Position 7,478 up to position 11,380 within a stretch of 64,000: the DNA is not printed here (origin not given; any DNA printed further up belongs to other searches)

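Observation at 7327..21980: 14.6-kb seven-gene locus: giant SBP, two permease pairs, two giant unknown surface proteins, no ATPase, hydrolase or regulator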

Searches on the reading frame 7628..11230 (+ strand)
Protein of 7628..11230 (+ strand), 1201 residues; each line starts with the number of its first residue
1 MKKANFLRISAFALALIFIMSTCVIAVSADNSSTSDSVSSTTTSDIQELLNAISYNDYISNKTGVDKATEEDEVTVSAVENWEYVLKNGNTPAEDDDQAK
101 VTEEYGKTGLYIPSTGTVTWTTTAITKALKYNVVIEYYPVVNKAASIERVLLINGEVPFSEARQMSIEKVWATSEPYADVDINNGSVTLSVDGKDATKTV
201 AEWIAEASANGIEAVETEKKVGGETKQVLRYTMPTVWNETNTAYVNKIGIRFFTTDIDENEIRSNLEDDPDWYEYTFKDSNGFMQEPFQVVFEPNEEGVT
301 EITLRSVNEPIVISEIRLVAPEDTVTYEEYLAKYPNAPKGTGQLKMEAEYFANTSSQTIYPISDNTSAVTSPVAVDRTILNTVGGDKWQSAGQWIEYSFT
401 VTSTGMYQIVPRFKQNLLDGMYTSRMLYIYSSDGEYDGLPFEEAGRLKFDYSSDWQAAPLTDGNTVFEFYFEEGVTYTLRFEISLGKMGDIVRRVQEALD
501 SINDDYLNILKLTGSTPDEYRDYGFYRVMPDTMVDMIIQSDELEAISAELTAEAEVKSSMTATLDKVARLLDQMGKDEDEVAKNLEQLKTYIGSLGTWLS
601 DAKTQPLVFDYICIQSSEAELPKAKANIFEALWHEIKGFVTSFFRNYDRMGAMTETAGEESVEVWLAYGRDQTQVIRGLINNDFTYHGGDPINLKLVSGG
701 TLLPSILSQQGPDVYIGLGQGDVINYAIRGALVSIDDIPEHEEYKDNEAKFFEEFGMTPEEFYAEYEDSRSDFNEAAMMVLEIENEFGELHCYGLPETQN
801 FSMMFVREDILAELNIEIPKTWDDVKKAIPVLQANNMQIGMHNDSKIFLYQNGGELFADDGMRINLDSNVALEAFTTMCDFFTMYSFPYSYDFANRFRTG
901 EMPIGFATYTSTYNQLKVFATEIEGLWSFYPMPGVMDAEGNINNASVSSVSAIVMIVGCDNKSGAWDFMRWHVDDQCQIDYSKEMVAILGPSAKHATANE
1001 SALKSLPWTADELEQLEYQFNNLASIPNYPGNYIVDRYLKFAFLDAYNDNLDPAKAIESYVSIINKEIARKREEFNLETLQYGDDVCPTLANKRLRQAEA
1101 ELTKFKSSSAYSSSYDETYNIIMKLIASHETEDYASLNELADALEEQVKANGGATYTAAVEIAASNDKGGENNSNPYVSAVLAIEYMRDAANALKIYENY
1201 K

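Call 7: search_protein_families(library=pfam, proteins=[window:7628-11230:+], max_evalue=0.01)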
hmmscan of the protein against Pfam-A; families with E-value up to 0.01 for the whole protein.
window:7628-11230:+ (1201 aa): 0 families

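Call 8: search_protein_families(library=ncbifam, proteins=[window:7628-11230:+], max_evalue=0.01)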
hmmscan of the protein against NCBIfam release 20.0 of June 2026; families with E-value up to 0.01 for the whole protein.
window:7628-11230:+ (1201 aa): 0 families

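Call 15: search_solved_structures(query=window:7628-11230:+, max_evalue=1, show_alignments=2)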
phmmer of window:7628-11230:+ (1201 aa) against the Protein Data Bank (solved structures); distinct sequences matched with E-value up to 1: 4.
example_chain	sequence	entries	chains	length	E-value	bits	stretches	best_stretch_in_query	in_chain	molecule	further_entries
7eho_A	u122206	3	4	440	0.37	11.7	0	791-837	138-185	Chitin oligosaccharide binding protein NagB2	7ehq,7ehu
4ow2_A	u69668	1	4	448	0.49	11.3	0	988-1033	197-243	Yop effector YopM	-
6ivy_A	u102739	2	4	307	0.78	10.6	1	591-667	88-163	Periplasmic Ferric iron-binding Protein HitA | Ferric iron-binding periplasmic protein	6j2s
6iwf_A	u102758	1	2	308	0.78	10.6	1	591-667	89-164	Ferric iron-binding protein HitA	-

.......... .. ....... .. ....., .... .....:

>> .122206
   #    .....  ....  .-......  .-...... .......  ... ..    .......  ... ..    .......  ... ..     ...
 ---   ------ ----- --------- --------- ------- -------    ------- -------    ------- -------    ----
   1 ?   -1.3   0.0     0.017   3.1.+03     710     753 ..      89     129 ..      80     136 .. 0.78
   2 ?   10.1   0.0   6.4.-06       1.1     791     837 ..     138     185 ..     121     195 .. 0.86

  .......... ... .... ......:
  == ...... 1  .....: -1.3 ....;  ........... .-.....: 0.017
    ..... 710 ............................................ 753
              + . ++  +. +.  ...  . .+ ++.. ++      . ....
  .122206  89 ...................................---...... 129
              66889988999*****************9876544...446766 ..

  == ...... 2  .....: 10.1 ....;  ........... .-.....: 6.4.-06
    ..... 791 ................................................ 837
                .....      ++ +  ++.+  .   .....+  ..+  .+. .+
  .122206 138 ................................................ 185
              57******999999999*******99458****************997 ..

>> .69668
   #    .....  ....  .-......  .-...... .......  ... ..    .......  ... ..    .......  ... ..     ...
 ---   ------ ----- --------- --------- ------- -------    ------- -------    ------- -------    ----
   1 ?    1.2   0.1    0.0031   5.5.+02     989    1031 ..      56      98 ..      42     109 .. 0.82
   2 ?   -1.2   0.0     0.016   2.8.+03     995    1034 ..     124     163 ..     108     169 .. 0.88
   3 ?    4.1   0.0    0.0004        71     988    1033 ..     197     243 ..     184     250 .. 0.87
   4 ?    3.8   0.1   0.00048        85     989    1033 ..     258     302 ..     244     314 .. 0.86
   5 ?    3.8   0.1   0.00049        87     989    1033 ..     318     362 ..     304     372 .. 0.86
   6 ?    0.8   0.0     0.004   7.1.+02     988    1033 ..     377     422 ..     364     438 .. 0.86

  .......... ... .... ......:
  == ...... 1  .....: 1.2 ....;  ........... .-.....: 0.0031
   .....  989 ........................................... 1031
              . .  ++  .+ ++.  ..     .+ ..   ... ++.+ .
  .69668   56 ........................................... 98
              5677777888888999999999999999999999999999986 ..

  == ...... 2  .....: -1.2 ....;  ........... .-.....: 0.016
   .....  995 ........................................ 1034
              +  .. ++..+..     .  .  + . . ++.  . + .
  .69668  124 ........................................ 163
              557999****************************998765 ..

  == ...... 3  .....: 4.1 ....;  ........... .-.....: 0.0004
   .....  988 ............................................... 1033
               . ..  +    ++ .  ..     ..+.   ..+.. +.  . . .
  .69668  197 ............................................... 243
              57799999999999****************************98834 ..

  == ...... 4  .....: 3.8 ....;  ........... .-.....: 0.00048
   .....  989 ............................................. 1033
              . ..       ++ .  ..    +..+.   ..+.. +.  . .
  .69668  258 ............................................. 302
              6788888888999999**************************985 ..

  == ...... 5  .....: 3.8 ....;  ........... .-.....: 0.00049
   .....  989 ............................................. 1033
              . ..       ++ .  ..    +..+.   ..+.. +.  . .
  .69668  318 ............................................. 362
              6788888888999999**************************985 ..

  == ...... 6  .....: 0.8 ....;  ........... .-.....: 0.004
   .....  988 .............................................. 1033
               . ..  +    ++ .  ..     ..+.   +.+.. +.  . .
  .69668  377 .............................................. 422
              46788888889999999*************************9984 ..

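Call 24: find_homologous_proteins(query=window:7628-11230:+, max_evalue=0.00001)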
Query window:7628-11230:+ (1201 aa): 467 proteins with E <= 0.00001 among 8000 candidates; the best 120 are listed.
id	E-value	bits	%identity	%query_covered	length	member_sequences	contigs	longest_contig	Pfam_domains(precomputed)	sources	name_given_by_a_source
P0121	0.0e+0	2717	100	100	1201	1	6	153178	-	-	-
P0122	0.0e+0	2306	83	100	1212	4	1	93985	-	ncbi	-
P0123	0.0e+0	2300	84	100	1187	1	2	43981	-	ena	-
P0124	0.0e+0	2228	81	99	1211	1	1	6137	-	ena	-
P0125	0.0e+0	2195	80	100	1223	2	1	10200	-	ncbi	-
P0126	0.0e+0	2139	77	100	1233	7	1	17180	-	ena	-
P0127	0.0e+0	2138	65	84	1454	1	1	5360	-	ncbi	-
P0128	0.0e+0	2136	78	100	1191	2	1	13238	-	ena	-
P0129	0.0e+0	2133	78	100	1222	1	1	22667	-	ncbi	-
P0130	0.0e+0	2130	79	100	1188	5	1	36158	-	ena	-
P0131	0.0e+0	1972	73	100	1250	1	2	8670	-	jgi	-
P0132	0.0e+0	1963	73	100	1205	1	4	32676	-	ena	-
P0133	0.0e+0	1907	85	81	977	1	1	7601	PF01547.31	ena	-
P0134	0.0e+0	1891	70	100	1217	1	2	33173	-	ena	-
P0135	0.0e+0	1725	66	100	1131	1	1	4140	-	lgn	-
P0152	0.0e+0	1545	61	100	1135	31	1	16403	PF13416.12,PF01547.31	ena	-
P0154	0.0e+0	1543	60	100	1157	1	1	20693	PF13416.12,PF01547.31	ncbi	-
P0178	0.0e+0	1435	57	100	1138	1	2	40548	PF13416.12,PF01547.31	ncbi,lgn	-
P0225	0.0e+0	1385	56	100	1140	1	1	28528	PF13416.12,PF01547.31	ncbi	-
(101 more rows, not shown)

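Call 46: predict_structure(alignment_id=A3)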
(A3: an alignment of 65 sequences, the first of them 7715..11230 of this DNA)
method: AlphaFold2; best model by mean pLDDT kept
length: 1172 residues; sequences in the alignment: 65
mean_pLDDT: 79.4   pTM: 0.73
mean pLDDT of the five models: 79.4, 79.0, 77.5, 71.8, 71.0
residues with pLDDT >= 90: 281; 70-90: 667; 50-70: 162; < 50: 62
segments of 3 or more residues with pLDDT < 50: 1-8, 332-340, 859-896
pLDDT, mean of each block of 10 residues (from residue 1): 39 62 78 89 92 87 84 92 92 93 94 80 89 82 81 89 87 93 90 77 90 87 69 70 89 80 92 90 95 89 90 84 73 46 51 55 83 93 72 75 90 87 79 90 94 80 83 80 71 83 89 89 73 85 89 82 74 71 89 75 64 54 56 77 72 77 72 61 82 79 86 88 90 91 87 81 89 74 78 82 67 76 83 81 83 61 37 33 40 52 80 81 86 88 89 71 70 82 78 77 78 80 83 85 82 84 91 91 89 90 89 92 88 72 74 91 82 65
secondary structure, 60 per line:
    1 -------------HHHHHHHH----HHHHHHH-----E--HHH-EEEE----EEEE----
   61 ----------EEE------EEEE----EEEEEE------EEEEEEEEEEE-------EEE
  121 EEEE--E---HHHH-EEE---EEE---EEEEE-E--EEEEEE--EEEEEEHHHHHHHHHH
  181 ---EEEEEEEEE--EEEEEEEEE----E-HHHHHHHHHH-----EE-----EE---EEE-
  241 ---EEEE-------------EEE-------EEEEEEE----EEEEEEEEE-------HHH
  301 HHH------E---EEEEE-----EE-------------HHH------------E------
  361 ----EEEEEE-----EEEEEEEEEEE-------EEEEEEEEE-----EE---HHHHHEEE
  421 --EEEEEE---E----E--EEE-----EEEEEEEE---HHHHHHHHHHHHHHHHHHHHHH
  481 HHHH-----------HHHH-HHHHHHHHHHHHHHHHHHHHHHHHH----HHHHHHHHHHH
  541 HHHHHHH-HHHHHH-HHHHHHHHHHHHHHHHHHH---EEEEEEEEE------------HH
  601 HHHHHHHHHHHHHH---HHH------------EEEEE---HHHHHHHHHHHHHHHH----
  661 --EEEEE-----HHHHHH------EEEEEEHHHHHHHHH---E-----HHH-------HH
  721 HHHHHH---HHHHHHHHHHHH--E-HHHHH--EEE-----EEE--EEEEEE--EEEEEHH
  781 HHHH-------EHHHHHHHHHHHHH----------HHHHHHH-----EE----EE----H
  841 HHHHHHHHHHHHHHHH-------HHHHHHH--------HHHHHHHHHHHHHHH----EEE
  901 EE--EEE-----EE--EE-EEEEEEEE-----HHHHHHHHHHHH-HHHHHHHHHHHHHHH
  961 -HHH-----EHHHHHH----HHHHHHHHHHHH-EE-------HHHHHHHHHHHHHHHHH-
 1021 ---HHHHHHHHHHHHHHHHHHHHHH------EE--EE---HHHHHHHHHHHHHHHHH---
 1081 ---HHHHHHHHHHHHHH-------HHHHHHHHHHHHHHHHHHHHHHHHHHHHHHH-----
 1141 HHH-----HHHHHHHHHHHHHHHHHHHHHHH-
elements in order (helices of 4 or more, strands of 3 or more residues): H14-21 H26-32 E45-48 E53-56 E71-73 E80-83 E88-93 E100-110 E118-124 H131-134 E136-138 E142-144 E148-152 E157-162 E165-170 H171-180 E184-192 E195-203 H210-219 E237-239 E244-247 E261-263 E271-277 E282-290 H298-303 E314-318 E365-370 E376-386 E394-402 H413-417 E418-420 E423-428 E440-442 E448-455 H459-484 H496-499 H501-525 H530-547 H549-554 H556-574 E578-586 H599-614 E633-637 H641-656 E663-667 H673-678 E685-690 H691-699 H719-726 H730-741 H746-750 E753-755 E761-763 E766-771 E774-778 H779-784 H793-805 H816-822 H840-856 H864-870 H879-893 E898-902 E905-907 E920-927 H933-944 H946-960 H971-976 H981-992 H1003-1019 H1024-1045 H1061-1077 H1084-1097 H1105-1135 H1149-1171
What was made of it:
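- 7628..11233 (+): g1: 1201-aa secreted giant solute-binding protein. It has a signal peptide with a VSA cleavage site and no lipobox. The order of parts is N-terminal beta-sandwich domains, a CBM35-like module, a helical bundle, a CUT1-type SBP fold (about residues 607-1074) and a C-terminal helical bundle. AF2 model with pLDDT 79 (call 46).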

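Call 49: fold_search(model_id=the predicted structure, library=pdb)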
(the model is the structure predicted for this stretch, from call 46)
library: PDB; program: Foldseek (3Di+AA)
matches with E <= 10: 866; with E <= 0.001: 472
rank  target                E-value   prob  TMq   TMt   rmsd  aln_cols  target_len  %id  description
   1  7c0v_A                5.4e-13  1.00  0.26  0.71   5.8       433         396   15  Crystal structure of a dinucleotide-binding protein (Y224A) of ABC transporter endogenously bound to uridylyl-3'-5'-ph (released 2021-03-10)
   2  7c19_A                7.9e-13  1.00  0.26  0.71   5.7       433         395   15  Crystal structure of a dinucleotide-binding protein (Y224A/Y246A) of ABC transporter endogenously bound to uridylyl-3' (released 2021-03-10)
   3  5ci5_B                8.7e-13  1.00  0.26  0.72   5.4       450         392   16  Crystal Structure of an ABC transporter Solute Binding Protein from Thermotoga Lettingae TMO (Tlet_1705, TARGET EFI-51 (released 2015-07-22)
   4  7c0v_B                9.1e-13  1.00  0.26  0.71   4.9       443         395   14  Crystal structure of a dinucleotide-binding protein (Y224A) of ABC transporter endogenously bound to uridylyl-3'-5'-ph (released 2021-03-10)
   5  7c0x_A                1.5e-12  1.00  0.27  0.72   5.6       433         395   15  Crystal structure of a dinucleotide-binding protein (T240A) of ABC transporter endogenously bound to uridylyl-3'-5'-ph (released 2021-03-10)
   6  9xf5_A                1.5e-12  1.00  0.26  0.72   6.0       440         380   15  Cycloisomaltooligosaccharide binding protein in complex with cycloisomaltooctaose (released 2026-03-25)
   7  7c0t_B                1.6e-12  1.00  0.26  0.71   5.5       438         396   15  Crystal structure of a dinucleotide-binding protein (N81A) of ABC transporter endogenously bound to uridylyl-3'-5'-pho (released 2021-03-10)
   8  7c0y_B                1.9e-12  1.00  0.26  0.71   5.7       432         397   15  Crystal structure of a dinucleotide-binding protein (Y246A) of ABC transporter endogenously bound to uridylyl-3'-5'-ph (released 2021-03-10)
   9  7c16_B                2.0e-12  1.00  0.26  0.72   5.7       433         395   15  Crystal structure of a dinucleotide-binding protein (Y224A/Y246A) of ABC transporter endogenously bound to uridylyl-3' (released 2021-03-10)
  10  7c0o_A                2.0e-12  1.00  0.26  0.71   5.7       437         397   15  Crystal structure of a dinucleotide-binding protein (Y56F) of ABC transporter endogenously bound to uridylyl-3'-5'-pho (released 2021-03-10)
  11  7c0k_B                2.4e-12  1.00  0.26  0.71   5.8       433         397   16  Crystal structure of a dinucleotide-binding protein of ABC transporter endogenously bound to uridylyl-3'-5'-phospho-gu (released 2021-03-10)
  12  7c0y_A                2.7e-12  1.00  0.26  0.71   5.7       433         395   15  Crystal structure of a dinucleotide-binding protein (Y246A) of ABC transporter endogenously bound to uridylyl-3'-5'-ph (released 2021-03-10)
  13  7c0w_B                3.2e-12  1.00  0.26  0.70   5.0       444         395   14  Crystal structure of a dinucleotide-binding protein (Y224A) of ABC transporter endogenously bound to uridylyl-3'-5'-ph (released 2021-03-10)
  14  7c0f_A                3.5e-12  1.00  0.26  0.71   5.8       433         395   15  Crystal structure of a dinucleotide-binding protein of ABC transporter endogenously bound to uridylyl-3'-5'-phospho-gu (released 2021-03-10)
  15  7c15_A                3.8e-12  1.00  0.26  0.70   4.7       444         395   14  Crystal structure of a dinucleotide-binding protein (Q274A) of ABC transporter endogenously bound to uridylyl-3'-5'-ph (released 2021-03-10)
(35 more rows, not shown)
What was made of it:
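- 7628..11233 (+): Foldseek matches oligosaccharide SBPs at TM 0.70-0.77 (call 49).
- On CUT1 (MalFGK2-type) ABC carbohydrate importer: Foldseek TM is 0.70-0.77 to oligosaccharide SBPs (call 49).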

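Call 51: search_protein_families(library=pfam, proteins=[P0152, P0154, P0178, P0225], max_evalue=1)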
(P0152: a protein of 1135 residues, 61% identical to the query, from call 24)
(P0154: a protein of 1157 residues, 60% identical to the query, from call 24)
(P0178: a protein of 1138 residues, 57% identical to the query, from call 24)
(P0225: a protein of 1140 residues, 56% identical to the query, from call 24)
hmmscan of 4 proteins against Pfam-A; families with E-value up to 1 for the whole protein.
P0152 (1135 aa): 5 families
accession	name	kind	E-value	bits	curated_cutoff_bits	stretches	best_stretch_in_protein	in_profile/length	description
PF13416.11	SBP_bac_8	-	5.7e-18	66.1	27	1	673-960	5-264/279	Bacterial extracellular solute-binding protein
PF01547.30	SBP_bac_1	-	2.8e-14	54.3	26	1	668-936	12-299/307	Bacterial extracellular solute-binding protein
PF00372.24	Hemocyanin_M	-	0.025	14.2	20.8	1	193-244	19-70/268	Hemocyanin, copper containing domain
PF24033.1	DUF7342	-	0.052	14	31.6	1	1019-1070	79-127/150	Family of unknown function (DUF7342)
PF07889.17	DUF1664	-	0.29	11.6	34.6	0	531-585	66-120/124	Protein of unknown function (DUF1664)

P0154 (1157 aa): 4 families
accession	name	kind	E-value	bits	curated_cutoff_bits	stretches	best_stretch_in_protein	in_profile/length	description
PF13416.11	SBP_bac_8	-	1.1e-17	65.2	27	1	718-985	32-267/279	Bacterial extracellular solute-binding protein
PF01547.30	SBP_bac_1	-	1.5e-15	58.5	26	1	687-959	9-300/307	Bacterial extracellular solute-binding protein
PF14591.11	AF0941-like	-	0.0054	17.7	22.6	1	549-600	21-72/113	AF0941-like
PF10157.14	BORCS6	-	0.15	12.7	35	1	537-582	55-100/101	BLOC-1-related complex sub-unit 6 C-terminal helix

P0178 (1138 aa): 4 families
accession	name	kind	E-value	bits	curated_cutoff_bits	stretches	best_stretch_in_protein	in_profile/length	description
PF13416.11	SBP_bac_8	-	4.6e-15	56.6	27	1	696-962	29-263/279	Bacterial extracellular solute-binding protein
PF01547.30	SBP_bac_1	-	2.5e-10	41.3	26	1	675-942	15-302/307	Bacterial extracellular solute-binding protein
PF14591.11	AF0941-like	-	0.0094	16.9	22.6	1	538-585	25-72/113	AF0941-like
PF24033.1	DUF7342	-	0.058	13.8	31.6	0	1022-1070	79-127/150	Family of unknown function (DUF7342)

P0225 (1140 aa): 2 families
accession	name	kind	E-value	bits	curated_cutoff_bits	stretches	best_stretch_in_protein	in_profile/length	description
PF01547.30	SBP_bac_1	-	1.7e-16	61.6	26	1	671-946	10-304/307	Bacterial extracellular solute-binding protein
PF13416.11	SBP_bac_8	-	1.2e-14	55.2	27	1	703-967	34-266/279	Bacterial extracellular solute-binding protein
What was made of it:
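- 7628..11233 (+): Pfam SBP_bac_8 and SBP_bac_1 match the isolated segment (call 51).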
